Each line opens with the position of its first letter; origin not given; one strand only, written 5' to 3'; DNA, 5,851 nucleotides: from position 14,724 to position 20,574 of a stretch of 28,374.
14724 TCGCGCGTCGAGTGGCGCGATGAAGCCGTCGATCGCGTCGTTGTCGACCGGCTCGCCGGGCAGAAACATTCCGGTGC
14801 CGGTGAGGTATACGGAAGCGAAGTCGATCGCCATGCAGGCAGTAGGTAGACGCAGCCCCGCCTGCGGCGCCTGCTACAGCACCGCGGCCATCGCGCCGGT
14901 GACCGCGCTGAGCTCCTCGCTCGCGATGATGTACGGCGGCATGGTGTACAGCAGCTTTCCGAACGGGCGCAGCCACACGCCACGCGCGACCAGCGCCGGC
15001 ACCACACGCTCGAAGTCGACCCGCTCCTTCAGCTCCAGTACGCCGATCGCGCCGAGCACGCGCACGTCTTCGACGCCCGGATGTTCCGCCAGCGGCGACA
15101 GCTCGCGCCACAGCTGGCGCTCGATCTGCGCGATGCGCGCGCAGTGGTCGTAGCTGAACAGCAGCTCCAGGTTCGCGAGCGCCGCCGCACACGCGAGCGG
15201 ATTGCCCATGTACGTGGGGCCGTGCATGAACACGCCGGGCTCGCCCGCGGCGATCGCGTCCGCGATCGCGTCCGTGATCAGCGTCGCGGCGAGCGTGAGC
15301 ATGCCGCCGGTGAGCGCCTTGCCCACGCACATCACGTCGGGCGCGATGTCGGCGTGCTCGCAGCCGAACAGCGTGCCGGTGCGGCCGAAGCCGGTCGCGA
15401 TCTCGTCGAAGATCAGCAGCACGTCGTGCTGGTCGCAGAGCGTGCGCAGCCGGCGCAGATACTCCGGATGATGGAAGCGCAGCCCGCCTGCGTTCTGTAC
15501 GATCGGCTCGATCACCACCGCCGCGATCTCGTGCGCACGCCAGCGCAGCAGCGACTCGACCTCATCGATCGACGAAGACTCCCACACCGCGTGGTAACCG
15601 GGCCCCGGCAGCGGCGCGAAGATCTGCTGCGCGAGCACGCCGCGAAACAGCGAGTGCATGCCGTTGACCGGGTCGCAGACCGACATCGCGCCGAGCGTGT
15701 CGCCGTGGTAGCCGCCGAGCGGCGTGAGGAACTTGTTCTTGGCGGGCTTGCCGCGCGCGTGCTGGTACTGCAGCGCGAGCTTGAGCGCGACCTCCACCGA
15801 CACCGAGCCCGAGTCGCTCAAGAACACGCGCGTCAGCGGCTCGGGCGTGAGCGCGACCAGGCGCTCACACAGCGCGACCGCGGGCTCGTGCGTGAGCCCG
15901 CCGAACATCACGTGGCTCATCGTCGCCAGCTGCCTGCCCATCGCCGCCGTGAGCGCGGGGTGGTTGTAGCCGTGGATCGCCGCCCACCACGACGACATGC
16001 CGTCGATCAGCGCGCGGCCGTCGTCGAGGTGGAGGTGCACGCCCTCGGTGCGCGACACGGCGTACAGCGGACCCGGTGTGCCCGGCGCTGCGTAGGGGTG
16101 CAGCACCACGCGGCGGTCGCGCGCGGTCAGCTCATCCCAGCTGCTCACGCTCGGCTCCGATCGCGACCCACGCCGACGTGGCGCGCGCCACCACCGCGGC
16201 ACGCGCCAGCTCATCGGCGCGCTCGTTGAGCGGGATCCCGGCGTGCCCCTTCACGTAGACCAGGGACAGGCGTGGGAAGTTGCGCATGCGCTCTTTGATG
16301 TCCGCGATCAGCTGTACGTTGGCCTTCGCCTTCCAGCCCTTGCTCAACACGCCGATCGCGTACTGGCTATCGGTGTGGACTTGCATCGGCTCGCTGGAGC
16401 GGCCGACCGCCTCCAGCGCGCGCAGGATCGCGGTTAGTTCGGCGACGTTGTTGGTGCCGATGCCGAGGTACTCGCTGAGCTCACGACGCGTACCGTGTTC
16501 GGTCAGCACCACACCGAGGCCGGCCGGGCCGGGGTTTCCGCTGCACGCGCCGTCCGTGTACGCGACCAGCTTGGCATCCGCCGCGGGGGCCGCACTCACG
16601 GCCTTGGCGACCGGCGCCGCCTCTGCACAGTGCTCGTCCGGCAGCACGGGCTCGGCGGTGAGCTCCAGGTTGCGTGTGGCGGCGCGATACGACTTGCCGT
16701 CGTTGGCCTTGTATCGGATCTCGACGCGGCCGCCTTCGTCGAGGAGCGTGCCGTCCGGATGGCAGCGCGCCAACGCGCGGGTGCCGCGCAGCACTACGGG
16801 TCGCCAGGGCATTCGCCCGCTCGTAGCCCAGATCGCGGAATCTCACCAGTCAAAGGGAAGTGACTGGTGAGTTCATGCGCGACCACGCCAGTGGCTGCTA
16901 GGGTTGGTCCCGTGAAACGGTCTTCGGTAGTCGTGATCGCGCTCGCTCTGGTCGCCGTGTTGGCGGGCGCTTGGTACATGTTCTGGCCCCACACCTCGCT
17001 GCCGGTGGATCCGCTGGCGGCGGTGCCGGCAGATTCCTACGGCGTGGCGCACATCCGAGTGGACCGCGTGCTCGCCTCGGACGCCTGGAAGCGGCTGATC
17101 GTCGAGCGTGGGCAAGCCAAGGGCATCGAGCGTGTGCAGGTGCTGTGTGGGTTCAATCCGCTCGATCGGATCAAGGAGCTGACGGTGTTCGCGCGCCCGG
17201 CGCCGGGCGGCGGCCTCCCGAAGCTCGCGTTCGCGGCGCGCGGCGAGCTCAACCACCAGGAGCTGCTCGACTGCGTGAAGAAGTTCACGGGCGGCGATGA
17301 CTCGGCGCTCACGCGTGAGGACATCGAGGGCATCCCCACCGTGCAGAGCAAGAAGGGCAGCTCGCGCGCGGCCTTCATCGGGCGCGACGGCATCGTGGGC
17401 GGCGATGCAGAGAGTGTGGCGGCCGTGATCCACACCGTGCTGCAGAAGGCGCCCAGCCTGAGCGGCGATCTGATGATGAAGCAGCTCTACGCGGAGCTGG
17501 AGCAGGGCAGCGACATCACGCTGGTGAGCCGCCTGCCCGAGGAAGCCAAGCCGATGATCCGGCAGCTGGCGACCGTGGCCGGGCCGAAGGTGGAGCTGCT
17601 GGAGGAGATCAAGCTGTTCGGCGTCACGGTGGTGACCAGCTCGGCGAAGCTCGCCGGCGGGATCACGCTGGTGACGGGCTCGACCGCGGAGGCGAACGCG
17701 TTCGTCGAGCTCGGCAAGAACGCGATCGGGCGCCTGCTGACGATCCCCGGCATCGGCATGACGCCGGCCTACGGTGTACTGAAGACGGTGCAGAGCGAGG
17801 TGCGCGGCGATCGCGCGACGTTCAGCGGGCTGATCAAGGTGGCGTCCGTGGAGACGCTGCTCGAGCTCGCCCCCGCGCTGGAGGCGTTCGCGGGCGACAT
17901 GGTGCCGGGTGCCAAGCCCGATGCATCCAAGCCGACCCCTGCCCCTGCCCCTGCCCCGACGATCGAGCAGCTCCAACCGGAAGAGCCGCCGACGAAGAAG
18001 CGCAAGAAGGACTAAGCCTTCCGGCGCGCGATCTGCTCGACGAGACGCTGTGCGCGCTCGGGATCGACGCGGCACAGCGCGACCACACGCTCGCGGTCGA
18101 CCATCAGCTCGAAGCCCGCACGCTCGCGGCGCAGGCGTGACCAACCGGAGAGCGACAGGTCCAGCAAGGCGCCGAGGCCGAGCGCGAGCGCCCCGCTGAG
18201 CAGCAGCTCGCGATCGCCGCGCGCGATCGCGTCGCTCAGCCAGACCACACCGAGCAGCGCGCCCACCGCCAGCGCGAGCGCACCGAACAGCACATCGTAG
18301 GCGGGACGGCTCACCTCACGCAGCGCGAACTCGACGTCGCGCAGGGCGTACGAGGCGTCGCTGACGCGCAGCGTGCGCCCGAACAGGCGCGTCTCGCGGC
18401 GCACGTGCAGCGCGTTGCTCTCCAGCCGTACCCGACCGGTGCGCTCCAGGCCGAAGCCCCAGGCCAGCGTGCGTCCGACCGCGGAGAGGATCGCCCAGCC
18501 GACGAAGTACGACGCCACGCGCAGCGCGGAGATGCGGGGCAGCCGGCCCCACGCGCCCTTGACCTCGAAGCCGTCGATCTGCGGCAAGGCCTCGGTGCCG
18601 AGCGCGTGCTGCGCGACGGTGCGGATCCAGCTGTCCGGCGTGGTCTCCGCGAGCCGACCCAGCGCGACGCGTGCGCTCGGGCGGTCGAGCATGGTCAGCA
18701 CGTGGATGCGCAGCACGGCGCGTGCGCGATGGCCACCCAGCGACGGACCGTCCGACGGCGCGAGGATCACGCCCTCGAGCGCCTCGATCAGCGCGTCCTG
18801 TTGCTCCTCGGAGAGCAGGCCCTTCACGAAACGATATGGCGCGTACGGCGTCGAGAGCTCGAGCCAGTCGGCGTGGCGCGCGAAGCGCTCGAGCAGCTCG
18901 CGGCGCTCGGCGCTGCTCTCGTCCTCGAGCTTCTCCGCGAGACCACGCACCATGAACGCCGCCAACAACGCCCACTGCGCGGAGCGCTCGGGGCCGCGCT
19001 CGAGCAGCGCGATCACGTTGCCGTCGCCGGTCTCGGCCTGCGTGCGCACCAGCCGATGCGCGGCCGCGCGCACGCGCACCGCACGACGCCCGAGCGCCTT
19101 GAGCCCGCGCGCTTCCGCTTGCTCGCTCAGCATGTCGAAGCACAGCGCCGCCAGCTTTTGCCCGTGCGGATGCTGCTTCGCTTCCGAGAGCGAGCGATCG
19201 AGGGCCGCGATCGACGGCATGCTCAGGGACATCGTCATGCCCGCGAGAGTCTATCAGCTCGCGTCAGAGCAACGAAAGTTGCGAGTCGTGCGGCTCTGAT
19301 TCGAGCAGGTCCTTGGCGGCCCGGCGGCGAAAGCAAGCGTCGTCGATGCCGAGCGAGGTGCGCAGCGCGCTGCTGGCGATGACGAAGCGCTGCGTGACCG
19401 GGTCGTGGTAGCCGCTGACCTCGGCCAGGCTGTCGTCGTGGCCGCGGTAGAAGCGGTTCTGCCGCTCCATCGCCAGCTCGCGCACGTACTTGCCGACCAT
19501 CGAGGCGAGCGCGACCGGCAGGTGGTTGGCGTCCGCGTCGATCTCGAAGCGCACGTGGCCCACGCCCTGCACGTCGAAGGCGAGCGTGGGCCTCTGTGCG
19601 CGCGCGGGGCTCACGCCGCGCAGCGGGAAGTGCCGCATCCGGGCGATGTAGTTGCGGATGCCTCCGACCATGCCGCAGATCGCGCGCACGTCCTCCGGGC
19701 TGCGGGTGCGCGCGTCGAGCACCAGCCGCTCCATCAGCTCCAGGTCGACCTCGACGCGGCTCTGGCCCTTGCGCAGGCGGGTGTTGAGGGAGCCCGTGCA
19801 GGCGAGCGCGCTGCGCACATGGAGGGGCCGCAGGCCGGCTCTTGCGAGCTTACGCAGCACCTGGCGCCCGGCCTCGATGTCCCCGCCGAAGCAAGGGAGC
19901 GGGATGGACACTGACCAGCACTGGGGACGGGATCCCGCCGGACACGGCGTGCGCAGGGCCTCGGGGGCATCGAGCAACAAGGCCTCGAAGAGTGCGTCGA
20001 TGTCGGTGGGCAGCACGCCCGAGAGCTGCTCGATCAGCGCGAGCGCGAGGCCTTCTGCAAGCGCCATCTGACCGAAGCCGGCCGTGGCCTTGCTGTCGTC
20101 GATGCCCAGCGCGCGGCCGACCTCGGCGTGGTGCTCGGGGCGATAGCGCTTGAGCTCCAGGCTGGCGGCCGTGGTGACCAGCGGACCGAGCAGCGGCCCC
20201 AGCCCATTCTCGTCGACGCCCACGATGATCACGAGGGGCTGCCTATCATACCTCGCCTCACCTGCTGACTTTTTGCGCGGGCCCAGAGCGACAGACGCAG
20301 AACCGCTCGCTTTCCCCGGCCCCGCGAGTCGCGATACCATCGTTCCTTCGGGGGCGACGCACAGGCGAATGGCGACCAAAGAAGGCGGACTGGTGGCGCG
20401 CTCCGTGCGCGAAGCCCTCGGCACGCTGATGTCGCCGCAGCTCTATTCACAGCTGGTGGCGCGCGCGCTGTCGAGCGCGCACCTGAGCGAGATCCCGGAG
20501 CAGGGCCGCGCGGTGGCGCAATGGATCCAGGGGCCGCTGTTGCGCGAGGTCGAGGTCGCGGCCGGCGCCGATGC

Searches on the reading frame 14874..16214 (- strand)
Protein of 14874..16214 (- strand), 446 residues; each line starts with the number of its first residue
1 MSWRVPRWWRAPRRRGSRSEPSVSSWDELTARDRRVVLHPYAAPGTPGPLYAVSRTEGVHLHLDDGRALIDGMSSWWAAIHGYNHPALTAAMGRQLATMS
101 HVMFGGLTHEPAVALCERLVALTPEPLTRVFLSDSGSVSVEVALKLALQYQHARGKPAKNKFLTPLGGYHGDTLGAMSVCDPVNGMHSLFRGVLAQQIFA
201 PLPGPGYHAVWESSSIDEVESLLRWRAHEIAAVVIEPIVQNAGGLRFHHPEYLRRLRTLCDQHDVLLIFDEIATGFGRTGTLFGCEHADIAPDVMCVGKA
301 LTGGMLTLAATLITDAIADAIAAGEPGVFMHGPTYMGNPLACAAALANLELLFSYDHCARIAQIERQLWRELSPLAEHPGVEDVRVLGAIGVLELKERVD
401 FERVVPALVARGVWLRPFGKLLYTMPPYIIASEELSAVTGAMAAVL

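Call 10: search_protein_families(library=pfam, proteins=[window:14874-16214:-], max_evalue=0.001)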
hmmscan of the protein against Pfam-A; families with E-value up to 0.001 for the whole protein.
window:14874-16214:- (446 aa): 1 family
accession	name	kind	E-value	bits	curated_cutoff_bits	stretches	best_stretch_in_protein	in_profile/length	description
PF00202.27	Aminotran_3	-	2.4e-123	412.3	30.5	1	45-446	5-403/403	Aminotransferase class-III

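Call 25: search_protein_families(library=ncbifam, proteins=[window:14874-16214:-], max_evalue=0.00001)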
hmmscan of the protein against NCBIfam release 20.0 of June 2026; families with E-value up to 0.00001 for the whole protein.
window:14874-16214:- (446 aa): 69 families (the best 25 are shown)
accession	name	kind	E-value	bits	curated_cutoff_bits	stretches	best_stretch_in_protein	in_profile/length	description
NF005940.0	PRK07986.1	equivalog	2.7e-185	615.9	625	1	31-444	7-419/429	adenosylmethionine--8-amino-7-oxononanoate transaminase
TIGR00508.1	bioA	equivalog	2.5e-169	563.3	405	1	37-445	1-417/419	adenosylmethionine--8-amino-7-oxononanoate transaminase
NF004624.0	PRK05964.1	equivalog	4.3e-166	552.7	494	1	27-445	4-421/427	adenosylmethionine--8-amino-7-oxononanoate transaminase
NF005443.0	PRK07030.1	equivalog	9.3e-105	350.8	729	1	27-439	5-437/451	adenosylmethionine--8-amino-7-oxononanoate transaminase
NF041821.1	daptide_amino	equivalog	1.2e-74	251.4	450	1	53-445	17-403/405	daptide-type RiPP biosynthesis aminotransferase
NF005102.0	PRK06541.1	equivalog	2e-74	250.8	574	1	50-395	35-385/460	aspartate aminotransferase family protein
NF004767.0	PRK06105.1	subfamily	1.6e-73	247.8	517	1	27-445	6-446/460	aminotransferase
NF005683.0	PRK07481.1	subfamily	5.3e-73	246.5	575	1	32-444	9-445/453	hypothetical protein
NF052567.1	OmAmTferAptACaul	equivalog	1.2e-70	238.5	500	1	53-445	22-427/431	omega-aminotransferase AptA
NF005447.0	PRK07036.1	equivalog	1.3e-69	235.1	618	1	26-444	10-450/468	aminotransferase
NF005682.0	PRK07480.1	subfamily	9.9e-68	228.9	510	1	51-436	37-439/459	aminotransferase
NF005812.0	PRK07678.1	subfamily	1.6e-66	224.8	488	1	26-396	7-381/451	aminotransferase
NF005685.0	PRK07483.1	equivalog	2.2e-66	224.5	485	1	52-397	15-367/444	aspartate aminotransferase family protein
TIGR00707.1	argD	subfamily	3.4e-62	210.4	410.05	1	52-445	12-379/381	acetylornithine/succinylornithine family transaminase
NF002325.0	PRK01278.1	subfamily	7.7e-62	209.2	372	1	53-440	17-380/395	acetylornithine transaminase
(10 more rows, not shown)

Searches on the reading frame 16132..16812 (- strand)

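Call 10: search_protein_families(library=pfam, proteins=[window:16132-16812:-], max_evalue=0.001)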
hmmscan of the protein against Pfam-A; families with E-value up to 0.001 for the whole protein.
window:16132-16812:- (226 aa): 2 families
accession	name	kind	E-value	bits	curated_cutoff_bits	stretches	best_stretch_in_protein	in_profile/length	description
PF00075.30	RNase_H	-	1.5e-26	93.7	25.8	1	81-206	3-139/141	RNase H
PF13456.12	RVT_3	-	2e-07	31.4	21.6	1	86-189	2-110/123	Reverse transcriptase-like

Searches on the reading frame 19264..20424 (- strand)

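Call 10: search_protein_families(library=pfam, proteins=[window:19264-20424:-], max_evalue=0.001)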
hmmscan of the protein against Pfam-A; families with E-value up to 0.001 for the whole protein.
window:19264-20424:- (386 aa): 1 family
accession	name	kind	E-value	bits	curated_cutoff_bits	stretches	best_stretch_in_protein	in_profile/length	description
PF01351.25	RNase_HII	-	3.2e-11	43.9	25.8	2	68-113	1-40/199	Ribonuclease HII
